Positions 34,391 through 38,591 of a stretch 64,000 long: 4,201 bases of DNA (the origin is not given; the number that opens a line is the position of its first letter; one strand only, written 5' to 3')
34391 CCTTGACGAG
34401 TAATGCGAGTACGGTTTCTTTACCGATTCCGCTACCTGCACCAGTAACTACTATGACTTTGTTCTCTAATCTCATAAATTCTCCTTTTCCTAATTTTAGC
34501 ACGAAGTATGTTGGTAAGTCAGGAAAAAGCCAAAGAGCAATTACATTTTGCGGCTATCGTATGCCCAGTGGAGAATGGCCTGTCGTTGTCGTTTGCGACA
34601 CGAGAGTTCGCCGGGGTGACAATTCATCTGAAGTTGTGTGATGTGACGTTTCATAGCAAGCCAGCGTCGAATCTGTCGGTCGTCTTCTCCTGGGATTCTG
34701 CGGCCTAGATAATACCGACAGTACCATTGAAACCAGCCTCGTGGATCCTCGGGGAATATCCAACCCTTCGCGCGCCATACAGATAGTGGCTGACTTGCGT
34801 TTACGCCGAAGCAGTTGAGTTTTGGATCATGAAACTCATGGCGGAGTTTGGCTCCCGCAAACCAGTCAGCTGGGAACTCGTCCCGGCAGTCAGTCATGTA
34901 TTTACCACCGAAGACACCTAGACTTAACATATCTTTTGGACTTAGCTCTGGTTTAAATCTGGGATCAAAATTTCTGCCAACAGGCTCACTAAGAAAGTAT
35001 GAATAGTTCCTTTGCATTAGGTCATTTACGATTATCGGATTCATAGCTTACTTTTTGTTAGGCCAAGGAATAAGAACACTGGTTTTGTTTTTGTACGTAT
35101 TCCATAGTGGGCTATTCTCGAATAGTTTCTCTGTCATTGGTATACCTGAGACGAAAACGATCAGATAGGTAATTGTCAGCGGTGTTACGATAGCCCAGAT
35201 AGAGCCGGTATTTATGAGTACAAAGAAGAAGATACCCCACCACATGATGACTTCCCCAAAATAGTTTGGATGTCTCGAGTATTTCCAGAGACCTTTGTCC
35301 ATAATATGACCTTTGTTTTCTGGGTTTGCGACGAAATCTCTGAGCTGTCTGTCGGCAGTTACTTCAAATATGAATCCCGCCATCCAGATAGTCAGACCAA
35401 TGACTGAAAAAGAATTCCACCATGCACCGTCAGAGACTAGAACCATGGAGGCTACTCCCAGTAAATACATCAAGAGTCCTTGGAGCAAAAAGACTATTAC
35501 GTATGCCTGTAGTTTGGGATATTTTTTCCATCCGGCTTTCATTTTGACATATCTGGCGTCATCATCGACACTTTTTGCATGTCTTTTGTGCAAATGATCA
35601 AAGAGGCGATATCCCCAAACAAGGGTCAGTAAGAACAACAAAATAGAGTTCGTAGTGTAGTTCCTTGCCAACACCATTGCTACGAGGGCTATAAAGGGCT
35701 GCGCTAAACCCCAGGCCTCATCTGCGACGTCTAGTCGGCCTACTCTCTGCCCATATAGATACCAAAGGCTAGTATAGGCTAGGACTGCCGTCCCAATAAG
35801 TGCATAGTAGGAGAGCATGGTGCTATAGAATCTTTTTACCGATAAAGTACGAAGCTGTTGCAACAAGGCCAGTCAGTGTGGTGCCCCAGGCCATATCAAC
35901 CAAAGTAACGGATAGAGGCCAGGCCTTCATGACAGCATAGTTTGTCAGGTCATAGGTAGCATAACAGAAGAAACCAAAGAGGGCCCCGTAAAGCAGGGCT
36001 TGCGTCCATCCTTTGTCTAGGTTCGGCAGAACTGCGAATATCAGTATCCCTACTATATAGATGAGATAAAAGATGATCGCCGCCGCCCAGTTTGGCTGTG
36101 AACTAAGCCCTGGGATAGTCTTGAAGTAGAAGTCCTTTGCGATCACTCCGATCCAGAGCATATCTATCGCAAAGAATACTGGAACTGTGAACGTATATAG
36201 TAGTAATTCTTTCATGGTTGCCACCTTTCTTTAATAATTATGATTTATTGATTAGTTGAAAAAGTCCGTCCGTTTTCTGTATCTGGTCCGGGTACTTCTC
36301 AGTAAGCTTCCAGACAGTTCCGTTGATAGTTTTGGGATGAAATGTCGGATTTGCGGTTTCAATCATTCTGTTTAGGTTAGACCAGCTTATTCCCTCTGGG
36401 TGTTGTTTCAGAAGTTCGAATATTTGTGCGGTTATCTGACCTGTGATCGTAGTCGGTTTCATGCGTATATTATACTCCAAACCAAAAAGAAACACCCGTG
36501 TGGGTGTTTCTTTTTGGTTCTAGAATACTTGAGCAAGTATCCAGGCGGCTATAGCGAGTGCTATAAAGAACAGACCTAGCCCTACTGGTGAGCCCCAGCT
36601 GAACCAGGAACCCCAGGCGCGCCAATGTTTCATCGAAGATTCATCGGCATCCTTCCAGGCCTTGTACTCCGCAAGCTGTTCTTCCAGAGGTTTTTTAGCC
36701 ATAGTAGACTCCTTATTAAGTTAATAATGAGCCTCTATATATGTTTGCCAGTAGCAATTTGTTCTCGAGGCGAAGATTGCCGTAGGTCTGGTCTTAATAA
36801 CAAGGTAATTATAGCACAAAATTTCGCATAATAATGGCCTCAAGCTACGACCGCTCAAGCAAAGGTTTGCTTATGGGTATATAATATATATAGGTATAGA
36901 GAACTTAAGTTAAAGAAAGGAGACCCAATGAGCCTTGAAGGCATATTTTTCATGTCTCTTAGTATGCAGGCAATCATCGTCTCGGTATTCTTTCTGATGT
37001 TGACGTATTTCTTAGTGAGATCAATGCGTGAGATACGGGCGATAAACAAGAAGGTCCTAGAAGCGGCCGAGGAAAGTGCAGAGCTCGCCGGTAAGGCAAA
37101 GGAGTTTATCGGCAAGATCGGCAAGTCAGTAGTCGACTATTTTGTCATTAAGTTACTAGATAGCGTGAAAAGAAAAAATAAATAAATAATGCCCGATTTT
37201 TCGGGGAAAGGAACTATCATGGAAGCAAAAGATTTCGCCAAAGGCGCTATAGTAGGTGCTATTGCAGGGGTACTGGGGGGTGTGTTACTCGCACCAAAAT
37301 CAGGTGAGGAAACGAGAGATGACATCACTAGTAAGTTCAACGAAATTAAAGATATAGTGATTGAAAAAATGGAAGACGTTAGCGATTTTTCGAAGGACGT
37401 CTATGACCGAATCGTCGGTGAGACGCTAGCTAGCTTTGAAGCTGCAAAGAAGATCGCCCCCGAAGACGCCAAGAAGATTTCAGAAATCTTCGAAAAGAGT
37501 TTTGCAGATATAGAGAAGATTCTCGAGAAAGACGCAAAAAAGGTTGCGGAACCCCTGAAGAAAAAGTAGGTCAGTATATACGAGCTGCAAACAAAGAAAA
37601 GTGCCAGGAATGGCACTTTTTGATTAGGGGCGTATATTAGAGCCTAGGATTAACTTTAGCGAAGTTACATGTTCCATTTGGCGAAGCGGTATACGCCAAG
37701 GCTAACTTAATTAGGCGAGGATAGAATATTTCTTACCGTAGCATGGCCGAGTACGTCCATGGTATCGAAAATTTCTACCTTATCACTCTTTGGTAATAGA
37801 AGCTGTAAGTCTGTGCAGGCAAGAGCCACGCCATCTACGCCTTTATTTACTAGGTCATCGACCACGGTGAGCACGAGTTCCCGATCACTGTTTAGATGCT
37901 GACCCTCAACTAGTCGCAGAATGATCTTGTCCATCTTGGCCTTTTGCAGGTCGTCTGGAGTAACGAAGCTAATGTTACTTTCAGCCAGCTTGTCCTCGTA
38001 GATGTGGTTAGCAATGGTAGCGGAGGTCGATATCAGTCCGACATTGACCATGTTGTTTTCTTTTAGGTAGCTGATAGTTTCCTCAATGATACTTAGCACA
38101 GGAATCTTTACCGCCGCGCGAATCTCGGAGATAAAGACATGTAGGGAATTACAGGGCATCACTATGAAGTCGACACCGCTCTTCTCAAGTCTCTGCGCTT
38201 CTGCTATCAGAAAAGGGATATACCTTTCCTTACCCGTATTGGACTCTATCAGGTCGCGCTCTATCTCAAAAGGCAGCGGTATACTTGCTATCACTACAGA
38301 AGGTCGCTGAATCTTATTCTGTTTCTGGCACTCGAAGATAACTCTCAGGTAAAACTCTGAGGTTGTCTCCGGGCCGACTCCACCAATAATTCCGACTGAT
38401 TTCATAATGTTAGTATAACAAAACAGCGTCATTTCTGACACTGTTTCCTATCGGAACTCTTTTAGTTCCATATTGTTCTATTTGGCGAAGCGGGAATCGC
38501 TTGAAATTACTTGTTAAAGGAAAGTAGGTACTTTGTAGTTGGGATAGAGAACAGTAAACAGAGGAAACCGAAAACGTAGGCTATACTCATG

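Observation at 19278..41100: Several discrete GC-rich genes (about 55-60% GC) embedded in an AT-richer genome: likely horizontal acquisitions from a high-GC donor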

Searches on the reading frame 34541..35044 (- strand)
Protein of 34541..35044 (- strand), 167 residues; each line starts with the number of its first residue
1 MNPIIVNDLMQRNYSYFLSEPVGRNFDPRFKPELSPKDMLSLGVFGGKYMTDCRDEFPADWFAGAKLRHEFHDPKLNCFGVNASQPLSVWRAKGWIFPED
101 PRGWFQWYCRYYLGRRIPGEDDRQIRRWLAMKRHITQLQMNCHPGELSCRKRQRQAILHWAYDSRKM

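Call 7: search_protein_families(library=pfam, proteins=[window:34541-35044:-])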
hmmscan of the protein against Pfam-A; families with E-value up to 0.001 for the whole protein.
window:34541-35044:- (167 aa): 0 families

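Call 98: search_protein_families(library=pfam, max_evalue=0.001, proteins=[window:34541-35044:-])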
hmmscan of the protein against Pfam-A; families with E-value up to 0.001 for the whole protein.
window:34541-35044:- (167 aa): 0 families

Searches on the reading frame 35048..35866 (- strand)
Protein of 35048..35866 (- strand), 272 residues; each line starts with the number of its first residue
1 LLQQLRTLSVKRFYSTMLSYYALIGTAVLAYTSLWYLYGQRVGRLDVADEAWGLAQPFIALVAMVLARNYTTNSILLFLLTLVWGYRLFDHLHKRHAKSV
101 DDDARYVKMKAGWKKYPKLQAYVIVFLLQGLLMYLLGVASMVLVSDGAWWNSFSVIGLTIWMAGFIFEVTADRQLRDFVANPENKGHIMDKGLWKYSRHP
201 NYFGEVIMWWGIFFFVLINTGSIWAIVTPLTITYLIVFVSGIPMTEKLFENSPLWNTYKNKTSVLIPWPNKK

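Call 7: search_protein_families(library=pfam, proteins=[window:35048-35866:-])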
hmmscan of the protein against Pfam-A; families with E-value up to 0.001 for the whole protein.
window:35048-35866:- (272 aa): 4 families
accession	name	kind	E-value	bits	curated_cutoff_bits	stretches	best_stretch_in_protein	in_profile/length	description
PF06966.17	DUF1295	-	2.5e-61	207.6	20.4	1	35-262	1-235/235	Protein of unknown function (DUF1295)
PF02544.21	Steroid_dh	-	5.2e-09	36.7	22.6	1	146-233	33-121/150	3-oxo-5-alpha-steroid 4-dehydrogenase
PF04191.18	PEMT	-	1.1e-05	26.2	25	1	156-250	5-103/105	Phospholipid methyltransferase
PF04140.19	ICMT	-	1.8e-05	25.5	24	1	179-235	27-81/95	Isoprenylcysteine carboxyl methyltransferase (ICMT) family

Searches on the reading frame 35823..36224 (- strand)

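Call 7: search_protein_families(library=pfam, proteins=[window:35823-36224:-])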
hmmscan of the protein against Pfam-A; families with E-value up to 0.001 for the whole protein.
window:35823-36224:- (133 aa): 1 family
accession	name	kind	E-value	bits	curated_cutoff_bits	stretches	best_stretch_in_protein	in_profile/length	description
PF09945.14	DUF2177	-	5.9e-45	152.8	26.9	1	7-126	2-123/124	Predicted membrane protein (DUF2177)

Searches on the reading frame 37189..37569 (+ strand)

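Call 7: search_protein_families(library=pfam, proteins=[window:37189-37569:+])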
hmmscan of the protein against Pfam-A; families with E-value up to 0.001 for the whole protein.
window:37189-37569:+ (126 aa): 1 family
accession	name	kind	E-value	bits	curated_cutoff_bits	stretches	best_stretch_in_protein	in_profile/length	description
PF12732.12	YtxH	-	8.9e-15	55.3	37.5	1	18-75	2-49/71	YtxH-like protein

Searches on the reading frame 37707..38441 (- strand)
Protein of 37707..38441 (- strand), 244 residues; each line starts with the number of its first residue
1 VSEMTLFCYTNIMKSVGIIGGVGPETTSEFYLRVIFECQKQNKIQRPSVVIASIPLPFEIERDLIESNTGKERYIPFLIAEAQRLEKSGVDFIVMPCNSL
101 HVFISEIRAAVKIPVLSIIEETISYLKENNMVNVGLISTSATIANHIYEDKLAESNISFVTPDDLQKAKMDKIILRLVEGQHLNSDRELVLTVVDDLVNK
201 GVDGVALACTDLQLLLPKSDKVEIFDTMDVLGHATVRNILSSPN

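Call 7: search_protein_families(library=pfam, proteins=[window:37707-38441:-])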
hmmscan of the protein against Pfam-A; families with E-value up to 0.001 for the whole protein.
window:37707-38441:- (244 aa): 1 family
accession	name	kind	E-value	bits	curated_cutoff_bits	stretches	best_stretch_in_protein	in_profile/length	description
PF01177.27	Asp_Glu_race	-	7.7e-34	117.8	31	1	19-231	1-207/211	Asp/Glu/Hydantoin racemase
